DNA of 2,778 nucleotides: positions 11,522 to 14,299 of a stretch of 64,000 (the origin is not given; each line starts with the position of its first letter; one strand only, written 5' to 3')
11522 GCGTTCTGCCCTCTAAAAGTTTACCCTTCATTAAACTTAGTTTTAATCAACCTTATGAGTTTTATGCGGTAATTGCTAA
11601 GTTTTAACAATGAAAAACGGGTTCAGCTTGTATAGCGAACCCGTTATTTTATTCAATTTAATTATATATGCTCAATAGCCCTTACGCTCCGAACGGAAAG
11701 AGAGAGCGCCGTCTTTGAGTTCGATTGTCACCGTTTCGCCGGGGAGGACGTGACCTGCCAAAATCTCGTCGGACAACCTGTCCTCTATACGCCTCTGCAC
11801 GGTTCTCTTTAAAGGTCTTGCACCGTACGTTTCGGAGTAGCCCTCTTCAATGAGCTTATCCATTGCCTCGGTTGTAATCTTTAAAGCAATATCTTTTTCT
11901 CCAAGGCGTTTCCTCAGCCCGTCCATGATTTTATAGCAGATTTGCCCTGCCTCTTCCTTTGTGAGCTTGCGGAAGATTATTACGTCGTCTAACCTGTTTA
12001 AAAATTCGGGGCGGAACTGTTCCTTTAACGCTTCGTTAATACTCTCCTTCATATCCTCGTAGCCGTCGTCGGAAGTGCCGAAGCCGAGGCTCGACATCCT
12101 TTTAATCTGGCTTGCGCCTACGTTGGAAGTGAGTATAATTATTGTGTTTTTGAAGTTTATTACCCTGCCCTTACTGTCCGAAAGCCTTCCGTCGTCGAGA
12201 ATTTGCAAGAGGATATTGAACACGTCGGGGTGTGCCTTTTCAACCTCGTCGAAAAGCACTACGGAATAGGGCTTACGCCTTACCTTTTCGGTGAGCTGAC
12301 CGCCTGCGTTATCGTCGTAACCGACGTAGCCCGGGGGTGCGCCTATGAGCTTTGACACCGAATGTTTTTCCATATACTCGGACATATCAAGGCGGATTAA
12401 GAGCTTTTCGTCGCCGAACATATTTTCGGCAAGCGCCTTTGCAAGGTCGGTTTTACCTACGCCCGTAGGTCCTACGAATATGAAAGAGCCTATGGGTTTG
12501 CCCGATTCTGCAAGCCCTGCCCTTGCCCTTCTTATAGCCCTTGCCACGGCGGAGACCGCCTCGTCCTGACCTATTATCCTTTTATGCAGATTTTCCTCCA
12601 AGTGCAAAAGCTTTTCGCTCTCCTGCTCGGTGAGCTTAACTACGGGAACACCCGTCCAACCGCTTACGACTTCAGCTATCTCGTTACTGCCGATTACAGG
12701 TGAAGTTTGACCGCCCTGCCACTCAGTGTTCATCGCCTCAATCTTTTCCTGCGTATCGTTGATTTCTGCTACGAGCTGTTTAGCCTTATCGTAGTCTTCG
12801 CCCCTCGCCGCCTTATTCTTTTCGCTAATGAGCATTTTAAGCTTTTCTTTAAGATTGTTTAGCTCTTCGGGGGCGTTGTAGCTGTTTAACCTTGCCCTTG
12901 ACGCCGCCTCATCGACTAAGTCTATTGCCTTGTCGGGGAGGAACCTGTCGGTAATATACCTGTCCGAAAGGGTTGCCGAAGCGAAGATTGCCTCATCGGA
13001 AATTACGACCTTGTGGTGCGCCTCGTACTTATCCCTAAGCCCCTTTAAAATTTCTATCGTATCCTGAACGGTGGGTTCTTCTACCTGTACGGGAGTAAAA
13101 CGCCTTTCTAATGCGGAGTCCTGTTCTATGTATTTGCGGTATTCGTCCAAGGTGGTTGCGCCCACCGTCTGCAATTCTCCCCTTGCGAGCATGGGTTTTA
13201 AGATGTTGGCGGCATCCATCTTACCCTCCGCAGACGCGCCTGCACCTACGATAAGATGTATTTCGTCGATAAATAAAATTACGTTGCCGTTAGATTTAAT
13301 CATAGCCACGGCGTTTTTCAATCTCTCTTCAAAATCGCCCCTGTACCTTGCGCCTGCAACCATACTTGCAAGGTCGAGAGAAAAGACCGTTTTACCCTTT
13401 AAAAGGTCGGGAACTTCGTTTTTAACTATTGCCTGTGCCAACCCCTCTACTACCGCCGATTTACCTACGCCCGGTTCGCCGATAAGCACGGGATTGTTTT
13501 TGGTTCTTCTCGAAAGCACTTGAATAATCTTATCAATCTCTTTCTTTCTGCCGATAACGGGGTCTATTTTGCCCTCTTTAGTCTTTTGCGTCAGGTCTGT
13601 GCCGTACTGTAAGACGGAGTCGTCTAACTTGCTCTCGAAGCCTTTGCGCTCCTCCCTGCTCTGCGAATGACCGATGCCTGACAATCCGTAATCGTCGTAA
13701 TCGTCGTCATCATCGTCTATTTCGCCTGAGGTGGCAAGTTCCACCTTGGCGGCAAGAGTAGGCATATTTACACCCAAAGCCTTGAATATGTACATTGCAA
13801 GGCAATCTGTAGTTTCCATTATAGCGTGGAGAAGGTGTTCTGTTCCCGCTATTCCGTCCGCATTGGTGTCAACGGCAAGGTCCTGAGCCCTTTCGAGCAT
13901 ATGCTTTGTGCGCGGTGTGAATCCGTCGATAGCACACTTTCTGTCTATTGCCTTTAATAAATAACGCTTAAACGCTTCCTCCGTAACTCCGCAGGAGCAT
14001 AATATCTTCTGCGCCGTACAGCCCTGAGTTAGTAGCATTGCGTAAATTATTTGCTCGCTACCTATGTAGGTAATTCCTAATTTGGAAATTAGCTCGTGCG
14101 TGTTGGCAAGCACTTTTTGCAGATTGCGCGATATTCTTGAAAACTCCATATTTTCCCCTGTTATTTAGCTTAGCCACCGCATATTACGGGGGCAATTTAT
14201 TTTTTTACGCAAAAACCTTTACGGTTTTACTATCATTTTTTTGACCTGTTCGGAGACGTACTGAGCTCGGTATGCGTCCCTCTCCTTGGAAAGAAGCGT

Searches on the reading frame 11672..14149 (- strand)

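Call 15: search_protein_families(library=ncbifam, proteins=[window:11672-14149:-], max_evalue=0.00001)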
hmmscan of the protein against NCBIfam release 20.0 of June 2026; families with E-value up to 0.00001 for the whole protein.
window:11672-14149:- (825 aa): 18 families
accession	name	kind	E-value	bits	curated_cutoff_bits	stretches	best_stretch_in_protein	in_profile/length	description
TIGR03346.1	chaperone_ClpB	equivalog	4.6e-292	971.4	1232.1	2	486-818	528-852/853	ATP-dependent chaperone ClpB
NF008118.0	PRK10865.1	equivalog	3.9e-243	809.1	1417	2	488-815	533-852/857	ATP-dependent chaperone ClpB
TIGR02639.1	ClpA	equivalog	1.7e-239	796.9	993.15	1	7-810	2-733/734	ATP-dependent Clp protease ATP-binding subunit ClpA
NF033606.1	heat_AAA_ClpK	exception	7.5e-233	775.4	1900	1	4-822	110-909/949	heat shock survival AAA family ATPase ClpK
NF033607.0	disagg_AAA_ClpG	exception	9.2e-232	771.7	1900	1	16-809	99-874/932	AAA family protein disaggregase ClpG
TIGR03345.1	VI_ClpV1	equivalog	2.3e-221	737.4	884.95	2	8-478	3-474/852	type VI secretion system ATPase TssH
NF008263.0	PRK11034.1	equivalog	4.4e-181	603.5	1350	2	100-424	103-414/758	ATP-dependent Clp protease ATP-binding subunit ClpA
TIGR00764.1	lon_rel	equivalog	3.9e-10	38.9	516.6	0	192-283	14-105/608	ATP-dependent protease LonB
NF003745.1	PRK05342.1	equivalog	7.2e-10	38.3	359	0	510-576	58-132/418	ATP-dependent Clp protease ATP-binding subunit ClpX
NF009067.0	PRK12402.1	equivalog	1e-07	31.3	317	0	522-594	14-79/340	replication factor C small subunit 2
TIGR03922.1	T7SS_EccA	equivalog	1e-07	30.9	466.65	0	216-353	311-444/557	type VII secretion AAA-ATPase EccA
NF001679.0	PRK00440.1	equivalog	2.8e-07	29.9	303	0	553-581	39-67/322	replication factor C small subunit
NF003229.0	PRK04195.1-5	equivalog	7.7e-07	28.2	280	0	525-640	19-116/413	replication factor C large subunit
TIGR02928.1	TIGR02928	subfamily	1e-06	27.9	181.3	0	513-577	6-64/366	orc1/cdc6 family replication initiation protein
NF038214.1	IS21_help_AAA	equivalog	1.1e-06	28.5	200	0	556-578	93-115/232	IS21-like element helper ATPase IstB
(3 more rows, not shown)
